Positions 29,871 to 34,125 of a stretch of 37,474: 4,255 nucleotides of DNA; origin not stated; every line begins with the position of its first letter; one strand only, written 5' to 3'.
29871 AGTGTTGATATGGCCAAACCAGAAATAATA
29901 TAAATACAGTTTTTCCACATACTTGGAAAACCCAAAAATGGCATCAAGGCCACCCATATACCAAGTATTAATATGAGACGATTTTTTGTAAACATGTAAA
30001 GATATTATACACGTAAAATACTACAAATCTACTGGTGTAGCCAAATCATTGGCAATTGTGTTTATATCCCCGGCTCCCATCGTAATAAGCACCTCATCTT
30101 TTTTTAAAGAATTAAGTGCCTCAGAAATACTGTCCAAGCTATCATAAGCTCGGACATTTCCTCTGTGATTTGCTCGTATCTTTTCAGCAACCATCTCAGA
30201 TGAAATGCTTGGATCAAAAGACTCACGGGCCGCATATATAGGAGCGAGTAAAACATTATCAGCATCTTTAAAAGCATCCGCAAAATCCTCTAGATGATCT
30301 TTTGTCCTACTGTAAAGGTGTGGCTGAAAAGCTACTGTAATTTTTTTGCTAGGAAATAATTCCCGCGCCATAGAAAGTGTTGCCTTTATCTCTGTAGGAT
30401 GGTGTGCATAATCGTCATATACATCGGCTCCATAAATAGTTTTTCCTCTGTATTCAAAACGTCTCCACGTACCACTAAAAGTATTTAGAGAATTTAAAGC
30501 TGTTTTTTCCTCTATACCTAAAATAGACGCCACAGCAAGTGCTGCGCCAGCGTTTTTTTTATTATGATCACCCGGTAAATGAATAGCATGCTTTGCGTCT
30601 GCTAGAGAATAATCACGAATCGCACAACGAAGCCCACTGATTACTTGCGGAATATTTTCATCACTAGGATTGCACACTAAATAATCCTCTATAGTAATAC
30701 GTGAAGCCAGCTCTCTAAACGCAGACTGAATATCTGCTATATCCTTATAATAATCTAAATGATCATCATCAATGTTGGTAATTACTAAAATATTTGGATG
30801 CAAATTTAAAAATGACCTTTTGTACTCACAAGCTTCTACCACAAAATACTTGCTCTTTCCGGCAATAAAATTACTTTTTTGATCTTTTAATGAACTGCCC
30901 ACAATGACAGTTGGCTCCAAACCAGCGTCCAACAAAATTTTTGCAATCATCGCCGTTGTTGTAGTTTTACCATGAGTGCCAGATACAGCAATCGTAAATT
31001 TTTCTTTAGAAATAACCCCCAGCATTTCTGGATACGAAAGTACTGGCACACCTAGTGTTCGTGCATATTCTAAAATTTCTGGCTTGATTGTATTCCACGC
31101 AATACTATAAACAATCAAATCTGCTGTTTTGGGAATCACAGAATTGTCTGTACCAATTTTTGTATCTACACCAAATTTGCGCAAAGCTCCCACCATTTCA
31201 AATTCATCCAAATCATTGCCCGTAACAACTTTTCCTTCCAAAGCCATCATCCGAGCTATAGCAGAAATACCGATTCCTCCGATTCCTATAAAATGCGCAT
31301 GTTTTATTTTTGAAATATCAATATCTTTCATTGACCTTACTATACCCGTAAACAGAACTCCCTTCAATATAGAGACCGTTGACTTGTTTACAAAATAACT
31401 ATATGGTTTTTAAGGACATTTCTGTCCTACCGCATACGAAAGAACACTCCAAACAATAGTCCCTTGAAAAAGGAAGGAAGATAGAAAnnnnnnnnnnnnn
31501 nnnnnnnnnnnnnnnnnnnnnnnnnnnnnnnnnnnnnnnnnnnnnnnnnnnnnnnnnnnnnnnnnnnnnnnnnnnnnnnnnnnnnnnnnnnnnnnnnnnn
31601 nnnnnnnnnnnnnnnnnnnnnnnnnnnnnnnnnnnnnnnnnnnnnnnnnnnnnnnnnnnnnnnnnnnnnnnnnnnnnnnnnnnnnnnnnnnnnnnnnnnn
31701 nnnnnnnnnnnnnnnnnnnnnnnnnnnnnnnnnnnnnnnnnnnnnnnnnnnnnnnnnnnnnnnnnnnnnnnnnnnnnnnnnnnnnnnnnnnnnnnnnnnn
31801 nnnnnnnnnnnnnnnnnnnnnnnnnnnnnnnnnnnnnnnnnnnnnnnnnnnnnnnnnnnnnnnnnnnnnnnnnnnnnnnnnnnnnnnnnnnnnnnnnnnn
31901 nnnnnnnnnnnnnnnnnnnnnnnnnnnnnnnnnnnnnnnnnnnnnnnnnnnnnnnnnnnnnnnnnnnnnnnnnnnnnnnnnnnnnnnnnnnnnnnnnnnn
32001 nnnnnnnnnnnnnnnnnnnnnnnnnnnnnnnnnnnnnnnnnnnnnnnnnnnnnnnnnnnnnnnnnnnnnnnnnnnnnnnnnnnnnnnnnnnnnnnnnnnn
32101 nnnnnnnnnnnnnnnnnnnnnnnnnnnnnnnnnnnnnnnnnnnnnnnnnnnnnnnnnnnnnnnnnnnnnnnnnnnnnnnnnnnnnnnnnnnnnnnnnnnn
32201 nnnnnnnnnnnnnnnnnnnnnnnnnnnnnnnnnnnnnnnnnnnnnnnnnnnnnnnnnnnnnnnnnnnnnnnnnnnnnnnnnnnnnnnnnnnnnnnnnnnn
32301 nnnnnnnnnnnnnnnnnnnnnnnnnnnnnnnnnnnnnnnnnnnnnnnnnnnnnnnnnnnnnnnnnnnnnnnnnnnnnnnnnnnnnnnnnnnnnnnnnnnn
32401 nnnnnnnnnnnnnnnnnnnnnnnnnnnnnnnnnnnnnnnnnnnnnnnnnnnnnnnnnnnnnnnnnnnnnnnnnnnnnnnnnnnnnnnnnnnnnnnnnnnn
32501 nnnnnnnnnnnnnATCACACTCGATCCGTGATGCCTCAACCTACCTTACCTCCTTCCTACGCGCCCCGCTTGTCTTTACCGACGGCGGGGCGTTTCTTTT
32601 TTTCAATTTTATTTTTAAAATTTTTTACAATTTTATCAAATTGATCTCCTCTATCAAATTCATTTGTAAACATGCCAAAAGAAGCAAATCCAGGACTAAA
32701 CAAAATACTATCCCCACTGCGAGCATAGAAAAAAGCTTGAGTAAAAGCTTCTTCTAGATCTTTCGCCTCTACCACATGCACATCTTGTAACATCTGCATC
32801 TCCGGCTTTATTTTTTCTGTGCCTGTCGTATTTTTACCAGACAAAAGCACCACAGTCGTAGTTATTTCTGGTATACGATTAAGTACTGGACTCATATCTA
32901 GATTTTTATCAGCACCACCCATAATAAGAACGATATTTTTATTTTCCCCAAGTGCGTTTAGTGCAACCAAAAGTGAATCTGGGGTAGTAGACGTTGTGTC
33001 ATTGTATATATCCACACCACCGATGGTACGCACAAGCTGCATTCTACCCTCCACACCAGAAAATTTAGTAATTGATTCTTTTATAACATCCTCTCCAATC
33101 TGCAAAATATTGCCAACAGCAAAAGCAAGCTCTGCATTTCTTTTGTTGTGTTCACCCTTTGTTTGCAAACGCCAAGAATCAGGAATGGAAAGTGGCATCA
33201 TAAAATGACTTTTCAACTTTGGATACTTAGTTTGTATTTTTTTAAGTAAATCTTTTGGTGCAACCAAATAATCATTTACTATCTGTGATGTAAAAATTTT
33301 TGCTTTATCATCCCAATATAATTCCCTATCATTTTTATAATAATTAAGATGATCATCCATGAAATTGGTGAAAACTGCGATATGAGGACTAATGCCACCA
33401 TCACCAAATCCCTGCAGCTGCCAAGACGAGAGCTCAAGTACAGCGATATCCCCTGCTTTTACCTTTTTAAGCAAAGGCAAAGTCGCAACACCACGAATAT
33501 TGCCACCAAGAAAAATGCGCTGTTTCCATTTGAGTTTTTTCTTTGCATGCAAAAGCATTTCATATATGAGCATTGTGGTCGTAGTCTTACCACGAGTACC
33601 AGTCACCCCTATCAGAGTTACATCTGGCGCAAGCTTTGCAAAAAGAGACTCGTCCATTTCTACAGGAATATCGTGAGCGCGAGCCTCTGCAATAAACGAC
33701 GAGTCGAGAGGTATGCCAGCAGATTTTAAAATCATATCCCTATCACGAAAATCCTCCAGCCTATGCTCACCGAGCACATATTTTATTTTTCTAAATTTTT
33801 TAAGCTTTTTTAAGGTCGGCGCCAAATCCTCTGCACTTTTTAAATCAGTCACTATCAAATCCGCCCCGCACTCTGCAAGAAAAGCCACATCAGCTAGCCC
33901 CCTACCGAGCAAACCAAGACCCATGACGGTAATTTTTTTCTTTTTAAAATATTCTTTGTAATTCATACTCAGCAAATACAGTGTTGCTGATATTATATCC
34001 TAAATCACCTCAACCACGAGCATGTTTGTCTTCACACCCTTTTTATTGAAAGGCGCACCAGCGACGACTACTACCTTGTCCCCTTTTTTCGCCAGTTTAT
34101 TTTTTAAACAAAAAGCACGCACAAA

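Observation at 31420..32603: GC-rich foreign insert carrying a divergent YfiH/PgeF gene, reverse-oriented between murC and murD, that rewrites the murD 3' end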

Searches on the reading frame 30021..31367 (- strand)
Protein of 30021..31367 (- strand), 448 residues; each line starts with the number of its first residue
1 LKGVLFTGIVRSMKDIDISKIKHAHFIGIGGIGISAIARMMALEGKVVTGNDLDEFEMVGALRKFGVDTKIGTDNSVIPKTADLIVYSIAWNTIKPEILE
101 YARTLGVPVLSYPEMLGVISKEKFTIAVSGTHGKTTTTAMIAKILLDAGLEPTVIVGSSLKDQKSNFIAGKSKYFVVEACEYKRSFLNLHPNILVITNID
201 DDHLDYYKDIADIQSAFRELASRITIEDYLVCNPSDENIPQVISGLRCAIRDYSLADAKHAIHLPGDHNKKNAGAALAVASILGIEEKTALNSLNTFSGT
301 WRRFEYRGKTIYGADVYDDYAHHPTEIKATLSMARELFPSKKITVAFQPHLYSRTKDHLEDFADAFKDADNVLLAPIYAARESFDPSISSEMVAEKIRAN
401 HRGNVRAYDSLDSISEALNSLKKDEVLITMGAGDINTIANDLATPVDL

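Call 4: search_protein_families(library=pfam, proteins=[window:30021-31367:-], max_evalue=1)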
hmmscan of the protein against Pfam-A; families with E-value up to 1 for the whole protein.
window:30021-31367:- (448 aa): 5 families
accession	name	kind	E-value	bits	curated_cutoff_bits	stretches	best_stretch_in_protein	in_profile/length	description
PF08245.18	Mur_ligase_M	-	2.9e-22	80.1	24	1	128-257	1-149/200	Mur ligase middle domain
PF02875.26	Mur_ligase_C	-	2.9e-20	73.8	28.4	1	302-433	1-127/127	Mur ligase, glutamate ligase domain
PF01225.30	Mur_ligase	-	1.7e-15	57.6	21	1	23-122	1-93/95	Mur ligase family, catalytic domain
PF20720.3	nSTAND3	-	0.041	14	27.2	1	131-177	27-71/155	Novel STAND NTPase 3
PF19091.5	DUF5779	-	0.19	12.2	29.5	1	409-446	31-68/96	Family of unknown function (DUF5779)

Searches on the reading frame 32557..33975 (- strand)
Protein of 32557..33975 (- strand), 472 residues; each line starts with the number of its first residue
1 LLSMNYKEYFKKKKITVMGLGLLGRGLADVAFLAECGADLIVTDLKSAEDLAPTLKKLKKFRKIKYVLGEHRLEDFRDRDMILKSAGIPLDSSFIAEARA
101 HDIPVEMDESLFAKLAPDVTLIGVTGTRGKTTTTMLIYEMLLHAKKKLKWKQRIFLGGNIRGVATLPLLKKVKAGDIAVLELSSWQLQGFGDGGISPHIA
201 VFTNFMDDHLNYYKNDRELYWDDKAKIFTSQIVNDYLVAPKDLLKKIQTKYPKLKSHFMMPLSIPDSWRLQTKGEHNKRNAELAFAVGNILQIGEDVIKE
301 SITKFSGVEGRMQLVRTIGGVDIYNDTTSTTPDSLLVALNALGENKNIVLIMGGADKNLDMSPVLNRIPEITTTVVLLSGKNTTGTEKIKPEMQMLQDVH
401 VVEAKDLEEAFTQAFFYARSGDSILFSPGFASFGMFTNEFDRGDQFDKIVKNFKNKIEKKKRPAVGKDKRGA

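Call 4: search_protein_families(library=pfam, proteins=[window:32557-33975:-], max_evalue=1)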
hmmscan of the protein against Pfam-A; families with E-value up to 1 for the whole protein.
window:32557-33975:- (472 aa): 6 families
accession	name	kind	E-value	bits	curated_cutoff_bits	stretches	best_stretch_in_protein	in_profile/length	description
PF08245.18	Mur_ligase_M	-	3.6e-18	66.7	24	1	124-244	1-126/200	Mur ligase middle domain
PF02875.26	Mur_ligase_C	-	8.2e-14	53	28.4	1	310-428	1-125/127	Mur ligase, glutamate ligase domain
PF21799.2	MurD-like_N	-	1.3e-09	38.7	27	1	13-105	1-86/88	Mur ligase MurD-like, N-terminal domain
PF00056.29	Ldh_1_N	-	0.063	13.8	27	1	14-89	2-80/141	lactate/malate dehydrogenase, NAD binding domain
PF25138.1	Phage_H_T_join_3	-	0.11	13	27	1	221-253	45-77/125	Phage head-tail joining protein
PF02737.24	3HCDH_N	-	0.14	12.5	22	1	14-60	1-44/180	3-hydroxyacyl-CoA dehydrogenase, NAD binding domain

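Call 23: find_related_loci(query=window:32557-33972:-, collection=genome_contigs, flank=6000)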
Query window:32557-33972:- (471 aa) in genome_contigs; peptide patterns used: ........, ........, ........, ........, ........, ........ (x = any residue, [..] = any of these).
165 stretches matched a pattern; 81 encode a relative of the query (tblastn E <= 1e-3); the best 80 are kept; 80 distinct loci.
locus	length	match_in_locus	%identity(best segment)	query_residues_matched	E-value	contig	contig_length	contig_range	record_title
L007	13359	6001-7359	78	3-455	0e+0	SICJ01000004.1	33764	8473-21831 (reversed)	MAG: Candidatus Parcubacteria bacterium isolate Baikal-deep-G202 BACOMB-C5613, whole genome shotgun sequence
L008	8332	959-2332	80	2-459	0e+0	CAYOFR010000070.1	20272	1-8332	MAG TPA_asm: uncultured Candidatus Saccharibacteria bacterium isolate SRP135725_co2_60 genome assembly, contig: k141_504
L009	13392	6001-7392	78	3-461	0e+0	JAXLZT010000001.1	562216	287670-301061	MAG: Candidatus Paceibacterota bacterium isolate STL-PAT9 C4.155.fa-1, whole genome shotgun sequence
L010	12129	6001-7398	71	3-470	0e+0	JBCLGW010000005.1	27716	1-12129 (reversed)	Parcubacteria group bacterium isolate SLM_LV1_02b-J04 Node_5_length_27716_cov_35.314095, whole genome shotgun sequence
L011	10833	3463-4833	71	1-453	0e+0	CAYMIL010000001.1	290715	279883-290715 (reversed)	MAG TPA_asm: uncultured Candidatus Saccharibacteria bacterium isolate SRP133034_co1_56 genome assembly, contig: NODE_2_l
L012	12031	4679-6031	73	3-453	0e+0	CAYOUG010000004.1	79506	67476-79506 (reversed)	MAG TPA_asm: uncultured Candidatus Saccharibacteria bacterium isolate SRP278252_co2_18 genome assembly, contig: NODE_450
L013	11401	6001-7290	55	4-453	5e-149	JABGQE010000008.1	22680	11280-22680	MAG: bacterium isolate co234_bin49 NODE_4316_length_22680_cov_301.716685, whole genome shotgun sequence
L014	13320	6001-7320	52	2-449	8e-147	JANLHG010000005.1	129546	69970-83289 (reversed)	MAG: Patescibacteria group bacterium isolate P6-11 k99_343630, whole genome shotgun sequence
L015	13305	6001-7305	51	9-450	2e-144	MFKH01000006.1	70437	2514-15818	MAG: Candidatus Jorgensenbacteria bacterium GWA1_54_12 gwa1_scaffold_179, whole genome shotgun sequence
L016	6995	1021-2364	53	4-453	9e-143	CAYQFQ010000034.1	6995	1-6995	MAG TPA_asm: uncultured Candidatus Saccharibacteria bacterium isolate SRP272421_co3_37 genome assembly, contig: NODE_376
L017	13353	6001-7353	52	5-451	2e-141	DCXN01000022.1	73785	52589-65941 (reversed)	MAG TPA_asm: Patescibacteria group bacterium UBA2135 UBA2135_contig_1464, whole genome shotgun sequence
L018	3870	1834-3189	55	3-453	1e-144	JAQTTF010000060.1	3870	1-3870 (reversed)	MAG: Candidatus Paceibacterota bacterium isolate STB_34 NODE_84947_length_3870_cov_2.593107_Sandtown_B, whole genome sho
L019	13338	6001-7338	53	2-453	3e-139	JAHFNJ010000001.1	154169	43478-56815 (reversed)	MAG: Candidatus Nomurabacteria bacterium isolate nzgw478 NODE_74_length_154170_cov_5.041636, whole genome shotgun sequen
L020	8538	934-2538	46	3-461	4e-137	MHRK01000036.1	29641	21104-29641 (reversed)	MAG: Candidatus Taylorbacteria bacterium RIFCSPHIGHO2_02_FULL_43_32b rifcsphigho2_02_scaffold_3031, whole genome shotgun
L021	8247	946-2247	56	4-453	2e-136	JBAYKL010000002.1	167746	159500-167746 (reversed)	MAG: Candidatus Paceibacterota bacterium isolate SO_2016_GW1_79 scaffold00181_OW334_2016, whole genome shotgun sequence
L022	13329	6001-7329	56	4-453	6e-136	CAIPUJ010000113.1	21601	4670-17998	uncultured bacterium isolate Loclat_bin-14315 genome assembly, contig: bin-14315:113/117, whole genome shotgun sequence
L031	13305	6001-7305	55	14-453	5e-134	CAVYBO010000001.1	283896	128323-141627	MAG: uncultured bacterium isolate MFD04540.bin.1.106 genome assembly, contig: contig_29626, whole genome shotgun sequenc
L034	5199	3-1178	53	50-449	1e-132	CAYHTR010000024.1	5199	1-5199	MAG TPA_asm: uncultured Candidatus Saccharibacteria bacterium isolate ERP119705_co17_221 genome assembly, contig: NODE_2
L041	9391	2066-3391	49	1-452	2e-126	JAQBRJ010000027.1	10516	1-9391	MAG: Parcubacteria group bacterium isolate RYN_396 scaffold_569849, whole genome shotgun sequence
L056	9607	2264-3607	48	9-452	9e-119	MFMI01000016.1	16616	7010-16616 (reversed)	MAG: Candidatus Kaiserbacteria bacterium RIFCSPLOWO2_02_FULL_54_13 rifcsplowo2_02_scaffold_41687, whole genome shotgun s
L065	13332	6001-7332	42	8-452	2e-108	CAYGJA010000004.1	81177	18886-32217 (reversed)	MAG TPA_asm: uncultured Candidatus Saccharibacteria bacterium isolate ERP117304_co1_114 genome assembly, contig: NODE_39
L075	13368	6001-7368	53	3-465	2e-142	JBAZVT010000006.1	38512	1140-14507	MAG: Candidatus Paceibacterota bacterium isolate SO_2017_GW1_26 NODE_4903_length_38512_cov_1.555972_OW334_2017, whole ge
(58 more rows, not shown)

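Call 60: search_protein_families(library=pfam, proteins=[L017:7738-8253:+, L021:3463-4569:+, L022:7447-7833:+, L022:8216-8908:+, L056:4631-5389:+, L031:1271-1972:+, L065:10689-11360:+, L075:2529-3110:-, L041:8664-9164:-, L034:1416-1823:+], max_evalue=0.01)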
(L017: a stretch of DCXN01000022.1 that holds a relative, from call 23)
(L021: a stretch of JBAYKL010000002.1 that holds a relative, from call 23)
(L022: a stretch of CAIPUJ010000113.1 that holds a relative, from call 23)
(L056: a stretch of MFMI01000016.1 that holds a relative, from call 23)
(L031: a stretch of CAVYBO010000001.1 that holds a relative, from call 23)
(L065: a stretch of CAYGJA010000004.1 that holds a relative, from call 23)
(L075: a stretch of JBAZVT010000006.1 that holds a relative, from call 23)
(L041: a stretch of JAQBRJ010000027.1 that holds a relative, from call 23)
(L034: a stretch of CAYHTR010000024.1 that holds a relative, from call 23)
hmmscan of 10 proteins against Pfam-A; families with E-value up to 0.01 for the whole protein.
L017:7738-8253:+ (171 aa): 0 families

L021:3463-4569:+ (368 aa): 0 families

L022:7447-7833:+ (128 aa): 0 families

L022:8216-8908:+ (230 aa): 0 families

L056:4631-5389:+ (252 aa): 1 family
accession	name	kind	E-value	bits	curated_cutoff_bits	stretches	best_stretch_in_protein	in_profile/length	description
PF01177.27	Asp_Glu_race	-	7.9e-10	39.3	31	1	16-206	18-209/211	Asp/Glu/Hydantoin racemase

L031:1271-1972:+ (233 aa): 0 families

L065:10689-11360:+ (223 aa): 0 families

L075:2529-3110:- (193 aa): 0 families

L041:8664-9164:- (166 aa): 1 family
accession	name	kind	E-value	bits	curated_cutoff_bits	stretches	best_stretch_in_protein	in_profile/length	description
PF00293.34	NUDIX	-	6.7e-05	23.3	21.1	1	40-99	8-67/134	NUDIX domain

L034:1416-1823:+ (135 aa): 0 families
